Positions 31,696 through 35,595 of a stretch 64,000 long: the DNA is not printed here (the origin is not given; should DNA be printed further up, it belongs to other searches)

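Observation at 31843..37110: Giant polytopic membrane module spliced to a PAS domain and a single class III cyclase catalytic domain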

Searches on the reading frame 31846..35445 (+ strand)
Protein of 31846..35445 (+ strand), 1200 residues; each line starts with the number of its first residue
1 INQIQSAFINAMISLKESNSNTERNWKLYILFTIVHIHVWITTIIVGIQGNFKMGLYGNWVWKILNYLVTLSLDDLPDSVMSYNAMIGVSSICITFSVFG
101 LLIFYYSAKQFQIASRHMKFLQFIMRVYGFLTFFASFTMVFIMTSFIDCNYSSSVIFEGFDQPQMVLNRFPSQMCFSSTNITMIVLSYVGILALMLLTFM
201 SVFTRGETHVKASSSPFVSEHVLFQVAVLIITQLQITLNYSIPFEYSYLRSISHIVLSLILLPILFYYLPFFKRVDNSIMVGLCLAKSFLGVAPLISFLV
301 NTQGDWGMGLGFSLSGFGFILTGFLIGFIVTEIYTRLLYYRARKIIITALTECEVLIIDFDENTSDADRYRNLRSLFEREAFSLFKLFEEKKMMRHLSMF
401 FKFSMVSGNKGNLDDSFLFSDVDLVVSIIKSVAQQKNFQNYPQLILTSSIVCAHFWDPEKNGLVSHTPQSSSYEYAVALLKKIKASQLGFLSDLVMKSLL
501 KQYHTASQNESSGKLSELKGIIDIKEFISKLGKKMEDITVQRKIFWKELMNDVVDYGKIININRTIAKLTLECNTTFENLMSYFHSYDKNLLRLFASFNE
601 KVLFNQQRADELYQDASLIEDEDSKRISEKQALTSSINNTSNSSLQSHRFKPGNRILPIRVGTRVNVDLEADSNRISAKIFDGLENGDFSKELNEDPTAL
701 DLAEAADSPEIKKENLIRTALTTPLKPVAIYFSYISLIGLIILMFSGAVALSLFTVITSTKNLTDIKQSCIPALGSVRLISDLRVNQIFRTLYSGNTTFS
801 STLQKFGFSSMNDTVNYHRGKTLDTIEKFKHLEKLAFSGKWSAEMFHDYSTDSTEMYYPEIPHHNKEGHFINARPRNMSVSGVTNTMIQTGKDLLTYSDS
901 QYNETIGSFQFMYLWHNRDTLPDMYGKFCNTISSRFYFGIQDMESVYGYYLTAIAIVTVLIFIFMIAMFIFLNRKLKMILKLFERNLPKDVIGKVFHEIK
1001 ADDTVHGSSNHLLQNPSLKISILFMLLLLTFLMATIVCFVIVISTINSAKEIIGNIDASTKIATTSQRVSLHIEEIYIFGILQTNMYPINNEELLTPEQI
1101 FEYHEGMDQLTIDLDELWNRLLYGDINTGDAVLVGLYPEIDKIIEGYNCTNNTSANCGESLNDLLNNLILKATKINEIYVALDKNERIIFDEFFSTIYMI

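Call 54: search_protein_representatives(protein=window:31846-35445:+)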
Query: 1200 residues. Proteins with E-value up to 0.001 (for the whole library): 119; up to 1e-10: 82; up to 1e-30: 45. The best 119 are listed.
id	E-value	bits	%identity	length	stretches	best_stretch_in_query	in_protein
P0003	5.6e-273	925.0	41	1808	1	1-1200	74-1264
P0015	5.6e-134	464.7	29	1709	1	4-1156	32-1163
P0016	5.6e-114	398.5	30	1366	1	2-1198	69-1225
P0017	1.3e-110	387.3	30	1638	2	4-630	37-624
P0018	9.7e-92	324.8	38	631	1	3-516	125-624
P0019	2.6e-90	320.1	27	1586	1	3-1178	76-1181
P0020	4.7e-87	309.3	27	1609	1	28-1194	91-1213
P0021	3.5e-86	306.4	29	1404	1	11-1195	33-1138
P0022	5.1e-83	295.9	29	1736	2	51-626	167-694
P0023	7.8e-78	278.8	28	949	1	20-914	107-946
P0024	9.5e-77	275.2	28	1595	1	81-1184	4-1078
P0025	1.0e-69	251.9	27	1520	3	711-1168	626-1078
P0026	2.0e-68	247.6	27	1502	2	14-896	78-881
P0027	1.8e-67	244.4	26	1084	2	23-459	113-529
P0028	4.6e-67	243.1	27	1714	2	164-1154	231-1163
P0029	3.0e-66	240.4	28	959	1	28-914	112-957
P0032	1.4e-58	215.0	27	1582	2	33-373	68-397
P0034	3.3e-57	210.4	28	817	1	26-793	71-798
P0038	1.4e-50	188.5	28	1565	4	29-345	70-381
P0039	2.0e-47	178.1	27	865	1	3-789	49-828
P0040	5.0e-46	173.5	26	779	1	15-809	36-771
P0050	1.7e-38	148.5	27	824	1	54-795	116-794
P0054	5.1e-34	133.7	23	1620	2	32-343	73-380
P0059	4.9e-28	113.9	25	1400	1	57-1149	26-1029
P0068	9.1e-24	99.7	24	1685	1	55-1158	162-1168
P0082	5.9e-17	77.2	22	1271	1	108-1050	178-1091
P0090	4.6e-13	64.3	25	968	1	55-769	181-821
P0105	3.7e-08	48.0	24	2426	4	272-349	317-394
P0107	6.5e-08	47.2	23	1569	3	895-1166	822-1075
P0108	6.7e-08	47.2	25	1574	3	30-389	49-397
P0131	6.2e-04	34.1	28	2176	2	132-293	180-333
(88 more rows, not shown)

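Call 56: list_cluster_members(proteins=[P0015, P0016, P0017, P0019, P0022, P0029, P0034, P0082, P0090, P0131])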
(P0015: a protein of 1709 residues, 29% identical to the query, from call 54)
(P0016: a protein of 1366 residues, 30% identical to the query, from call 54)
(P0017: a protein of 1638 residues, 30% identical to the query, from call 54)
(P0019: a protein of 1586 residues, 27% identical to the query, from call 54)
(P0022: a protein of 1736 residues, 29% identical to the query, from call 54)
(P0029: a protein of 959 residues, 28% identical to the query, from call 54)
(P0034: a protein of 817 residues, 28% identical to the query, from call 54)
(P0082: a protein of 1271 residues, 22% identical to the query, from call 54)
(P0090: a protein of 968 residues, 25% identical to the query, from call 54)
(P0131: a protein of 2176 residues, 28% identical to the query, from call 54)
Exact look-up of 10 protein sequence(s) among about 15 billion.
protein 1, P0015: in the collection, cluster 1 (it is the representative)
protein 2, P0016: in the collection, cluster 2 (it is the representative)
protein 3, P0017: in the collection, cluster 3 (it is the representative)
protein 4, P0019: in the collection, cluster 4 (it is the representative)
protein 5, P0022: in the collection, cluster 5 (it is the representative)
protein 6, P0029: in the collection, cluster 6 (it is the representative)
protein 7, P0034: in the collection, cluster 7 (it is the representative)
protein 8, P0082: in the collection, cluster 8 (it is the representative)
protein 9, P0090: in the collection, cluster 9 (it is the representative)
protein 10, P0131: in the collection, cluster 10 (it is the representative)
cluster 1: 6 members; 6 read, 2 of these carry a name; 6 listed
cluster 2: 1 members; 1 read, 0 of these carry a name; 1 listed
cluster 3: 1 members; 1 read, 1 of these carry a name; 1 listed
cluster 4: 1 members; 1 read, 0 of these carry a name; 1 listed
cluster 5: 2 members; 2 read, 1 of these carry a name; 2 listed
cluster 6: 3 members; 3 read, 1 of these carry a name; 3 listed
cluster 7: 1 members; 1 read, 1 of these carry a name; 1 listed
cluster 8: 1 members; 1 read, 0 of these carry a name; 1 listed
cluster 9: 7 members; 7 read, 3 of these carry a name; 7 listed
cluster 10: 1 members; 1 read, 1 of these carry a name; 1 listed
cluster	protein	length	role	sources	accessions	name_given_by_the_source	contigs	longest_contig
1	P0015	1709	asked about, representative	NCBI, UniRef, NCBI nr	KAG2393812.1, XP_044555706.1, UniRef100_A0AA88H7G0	hypothetical protein C9374_003576 [Naegleria lovaniensis] | Adenylate and Guanylate cyclase catalytic domain containing protein n=1 Tax=Naegleria ... | uncharacterized protein C9374_003576 [Naegleria lovaniensis]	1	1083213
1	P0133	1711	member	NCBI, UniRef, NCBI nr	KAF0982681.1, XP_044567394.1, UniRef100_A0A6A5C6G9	hypothetical protein FDP41_011611 [Naegleria fowleri] | Guanylate cyclase domain-containing protein n=1 Tax=Naegleria fowleri TaxID=5763 ... | uncharacterized protein FDP41_011611 [Naegleria fowleri]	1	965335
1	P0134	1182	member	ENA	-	-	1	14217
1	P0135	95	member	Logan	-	-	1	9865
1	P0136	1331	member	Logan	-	-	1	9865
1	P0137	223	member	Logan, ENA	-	-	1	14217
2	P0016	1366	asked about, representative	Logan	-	-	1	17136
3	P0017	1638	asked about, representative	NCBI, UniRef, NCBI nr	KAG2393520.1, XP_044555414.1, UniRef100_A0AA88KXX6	hypothetical protein C9374_007051 [Naegleria lovaniensis] | Adenylate and Guanylate cyclase catalytic domain containing protein n=1 Tax=Naegleria ... | uncharacterized protein C9374_007051 [Naegleria lovaniensis]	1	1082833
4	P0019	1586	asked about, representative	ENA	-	-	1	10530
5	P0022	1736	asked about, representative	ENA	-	-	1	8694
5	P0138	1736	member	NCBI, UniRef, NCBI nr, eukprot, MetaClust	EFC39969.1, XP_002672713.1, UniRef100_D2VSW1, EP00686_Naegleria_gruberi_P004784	predicted protein [Naegleria gruberi] | Predicted protein n=1 Tax=Naegleria gruberi TaxID=5762 RepID=D2VSW1_NAEGR | uncharacterized protein NAEGRDRAFT_72081 [Naegleria gruberi]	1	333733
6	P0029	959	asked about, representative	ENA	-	-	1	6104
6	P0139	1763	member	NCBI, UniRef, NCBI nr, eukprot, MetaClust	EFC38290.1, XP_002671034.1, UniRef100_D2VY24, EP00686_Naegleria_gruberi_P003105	predicted protein [Naegleria gruberi] | Predicted protein n=2 Tax=Naegleria gruberi TaxID=5762 RepID=D2VY24_NAEGR | uncharacterized protein NAEGRDRAFT_73946 [Naegleria gruberi]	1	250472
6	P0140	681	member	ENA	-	-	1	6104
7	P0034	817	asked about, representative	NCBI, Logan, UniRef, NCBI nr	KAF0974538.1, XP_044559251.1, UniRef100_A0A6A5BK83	hypothetical protein FDP41_006570 [Naegleria fowleri] | TmcB/TmcC TPR repeats domain-containing protein n=1 Tax=Naegleria fowleri TaxID=5763 ... | uncharacterized protein FDP41_006570 [Naegleria fowleri]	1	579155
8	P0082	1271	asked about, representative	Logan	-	-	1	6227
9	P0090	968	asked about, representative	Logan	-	-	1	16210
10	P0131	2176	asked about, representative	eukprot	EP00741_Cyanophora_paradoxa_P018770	tig00021094_g18118.t1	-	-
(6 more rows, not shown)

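Call 79: list_cluster_members(proteins=[P0105, P0107, P0108, P0054, P0032, P0038, P0059, P0068, P0020, P0024])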
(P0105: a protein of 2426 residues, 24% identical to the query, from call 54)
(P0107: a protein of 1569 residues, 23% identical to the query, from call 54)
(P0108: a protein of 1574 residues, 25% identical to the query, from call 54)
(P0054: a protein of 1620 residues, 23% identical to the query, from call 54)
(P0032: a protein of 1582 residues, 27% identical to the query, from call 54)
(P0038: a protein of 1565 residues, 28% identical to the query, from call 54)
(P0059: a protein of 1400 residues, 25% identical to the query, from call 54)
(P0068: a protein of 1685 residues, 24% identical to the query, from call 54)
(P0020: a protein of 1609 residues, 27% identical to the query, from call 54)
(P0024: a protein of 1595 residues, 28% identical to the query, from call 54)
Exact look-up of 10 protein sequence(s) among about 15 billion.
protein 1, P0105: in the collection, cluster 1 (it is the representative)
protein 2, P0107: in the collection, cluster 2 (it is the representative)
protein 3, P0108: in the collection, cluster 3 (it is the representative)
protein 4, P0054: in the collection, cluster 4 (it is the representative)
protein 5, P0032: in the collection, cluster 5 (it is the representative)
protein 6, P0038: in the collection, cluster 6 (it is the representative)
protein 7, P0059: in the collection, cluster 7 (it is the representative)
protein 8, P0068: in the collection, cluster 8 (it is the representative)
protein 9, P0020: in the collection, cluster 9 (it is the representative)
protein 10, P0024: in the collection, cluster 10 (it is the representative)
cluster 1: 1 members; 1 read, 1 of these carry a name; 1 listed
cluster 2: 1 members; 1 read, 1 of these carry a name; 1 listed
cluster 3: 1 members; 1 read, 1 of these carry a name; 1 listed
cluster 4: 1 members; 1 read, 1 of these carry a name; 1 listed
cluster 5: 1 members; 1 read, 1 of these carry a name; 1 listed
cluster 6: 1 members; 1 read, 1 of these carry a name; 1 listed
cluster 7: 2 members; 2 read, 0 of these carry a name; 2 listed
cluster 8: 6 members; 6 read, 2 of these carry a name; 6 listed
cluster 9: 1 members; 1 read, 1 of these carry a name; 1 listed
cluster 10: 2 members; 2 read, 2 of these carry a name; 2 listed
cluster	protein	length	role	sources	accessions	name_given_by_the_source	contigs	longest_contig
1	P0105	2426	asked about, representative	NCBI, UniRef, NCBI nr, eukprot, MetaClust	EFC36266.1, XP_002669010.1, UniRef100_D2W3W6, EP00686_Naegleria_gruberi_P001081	predicted protein [Naegleria gruberi] | Predicted protein n=1 Tax=Naegleria gruberi TaxID=5762 RepID=D2W3W6_NAEGR | uncharacterized protein NAEGRDRAFT_60042 [Naegleria gruberi]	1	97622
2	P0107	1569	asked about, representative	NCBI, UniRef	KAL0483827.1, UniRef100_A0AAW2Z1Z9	adenylate cyclase [Acrasis kona] | Adenylate cyclase n=1 Tax=Acrasis kona TaxID=1008807 RepID=A0AAW2Z1Z9_9EUKA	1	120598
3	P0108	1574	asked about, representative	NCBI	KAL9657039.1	hypothetical protein ABK040_014587 [Willaertia magna]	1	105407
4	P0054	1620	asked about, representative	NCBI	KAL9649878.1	hypothetical protein ABK040_011351 [Willaertia magna]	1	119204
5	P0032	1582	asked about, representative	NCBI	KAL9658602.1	hypothetical protein ABK040_006139 [Willaertia magna]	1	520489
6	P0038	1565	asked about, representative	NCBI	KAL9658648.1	hypothetical protein ABK040_006184 [Willaertia magna]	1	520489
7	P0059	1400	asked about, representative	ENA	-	-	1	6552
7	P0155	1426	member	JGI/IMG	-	-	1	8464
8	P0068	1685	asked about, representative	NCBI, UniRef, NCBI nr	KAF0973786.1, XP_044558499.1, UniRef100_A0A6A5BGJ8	hypothetical protein FDP41_007173 [Naegleria fowleri] | Adenylate and Guanylate cyclase catalytic domain containing protein n=1 Tax=Naegleria ... | uncharacterized protein FDP41_007173 [Naegleria fowleri]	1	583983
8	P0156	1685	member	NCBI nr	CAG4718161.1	unnamed protein product [Naegleria fowleri]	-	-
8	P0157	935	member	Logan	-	-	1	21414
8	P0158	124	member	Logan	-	-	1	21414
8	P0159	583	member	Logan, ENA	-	-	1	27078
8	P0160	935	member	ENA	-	-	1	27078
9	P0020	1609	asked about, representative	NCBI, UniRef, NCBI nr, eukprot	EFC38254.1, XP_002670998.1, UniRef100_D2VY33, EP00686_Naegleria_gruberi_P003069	predicted protein [Naegleria gruberi] | Predicted protein n=1 Tax=Naegleria gruberi TaxID=5762 RepID=D2VY33_NAEGR | uncharacterized protein NAEGRDRAFT_81665 [Naegleria gruberi]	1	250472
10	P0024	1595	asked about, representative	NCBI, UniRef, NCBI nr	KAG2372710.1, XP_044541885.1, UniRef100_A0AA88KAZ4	hypothetical protein C9374_013611 [Naegleria lovaniensis] | Adenylate and Guanylate cyclase catalytic domain containing protein n=1 Tax=Naegleria ... | uncharacterized protein C9374_013611 [Naegleria lovaniensis]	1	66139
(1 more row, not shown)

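Call 92: search_protein_families(library=pfam, proteins=[P0034, P0131, P0039, P0040, P0050, P0107, P0108], max_evalue=0.001)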
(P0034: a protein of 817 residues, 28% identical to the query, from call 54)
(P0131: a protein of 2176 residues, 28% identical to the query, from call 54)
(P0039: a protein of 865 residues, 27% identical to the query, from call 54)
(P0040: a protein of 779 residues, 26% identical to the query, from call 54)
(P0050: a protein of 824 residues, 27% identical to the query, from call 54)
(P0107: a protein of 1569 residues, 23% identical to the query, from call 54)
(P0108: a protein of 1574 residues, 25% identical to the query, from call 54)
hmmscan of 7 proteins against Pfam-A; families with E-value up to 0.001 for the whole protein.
P0034 (817 aa): 1 family
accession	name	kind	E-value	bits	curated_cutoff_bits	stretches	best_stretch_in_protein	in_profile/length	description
PF25474.1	TPR_TmcB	-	4.8e-07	30.2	27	1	551-638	36-123/125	TmcB, TPR repeats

P0131 (2176 aa): 6 families
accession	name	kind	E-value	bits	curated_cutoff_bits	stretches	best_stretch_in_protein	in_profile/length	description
PF00989.32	PAS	-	2.1e-24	86.2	22.6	1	817-926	3-111/113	PAS fold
PF13426.13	PAS_9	-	1.2e-21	77.4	27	1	826-921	2-93/103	PAS domain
PF25474.1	TPR_TmcB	-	1.6e-21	77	27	1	545-646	25-124/125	TmcB, TPR repeats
PF13188.13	PAS_8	-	1.4e-14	53.8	21.8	1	822-867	8-54/65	PAS domain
PF08448.16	PAS_4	-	1.5e-14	54.6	23.1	0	825-883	5-63/110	PAS fold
PF24820.1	Diguanyl_cycl_sensor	-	1.1e-09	38.7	28.1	0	668-724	6-60/109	Diguanylate cyclase-like sensor domain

P0039 (865 aa): 1 family
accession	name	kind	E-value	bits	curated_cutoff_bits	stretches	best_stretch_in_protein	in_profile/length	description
PF25474.1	TPR_TmcB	-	4.3e-12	46.5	27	1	556-657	20-123/125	TmcB, TPR repeats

P0040 (779 aa): 1 family
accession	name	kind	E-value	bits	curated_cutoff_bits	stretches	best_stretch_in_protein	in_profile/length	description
PF25474.1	TPR_TmcB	-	4.3e-16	59.4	27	1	501-600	24-124/125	TmcB, TPR repeats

P0050 (824 aa): 1 family
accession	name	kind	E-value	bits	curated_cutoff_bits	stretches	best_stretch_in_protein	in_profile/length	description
PF25474.1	TPR_TmcB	-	1.5e-10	41.5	27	1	533-641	16-124/125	TmcB, TPR repeats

P0107 (1569 aa): 4 families
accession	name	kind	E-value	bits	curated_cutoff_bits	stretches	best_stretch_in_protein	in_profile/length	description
PF00211.25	Guanylate_cyc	-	1.3e-58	198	21.9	1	1355-1529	4-182/183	Adenylate and Guanylate cyclase catalytic domain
PF13426.13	PAS_9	-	3.8e-13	50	27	1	1218-1314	2-102/103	PAS domain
PF00989.32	PAS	-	4.3e-09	36.8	22.6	1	1209-1312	3-112/113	PAS fold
PF13188.13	PAS_8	-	0.0009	19.5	21.8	0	1208-1255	2-46/65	PAS domain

P0108 (1574 aa): 4 families
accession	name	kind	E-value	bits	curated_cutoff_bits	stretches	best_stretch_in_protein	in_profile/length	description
PF00211.25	Guanylate_cyc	-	2.9e-53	180.6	21.9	1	1379-1566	3-182/183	Adenylate and Guanylate cyclase catalytic domain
PF13426.13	PAS_9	-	1.4e-08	35.3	27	1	1236-1339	2-102/103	PAS domain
PF25474.1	TPR_TmcB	-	1.6e-07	31.7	27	1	518-582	60-124/125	TmcB, TPR repeats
PF00989.32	PAS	-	2.2e-05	24.9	22.6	1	1229-1324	5-98/113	PAS fold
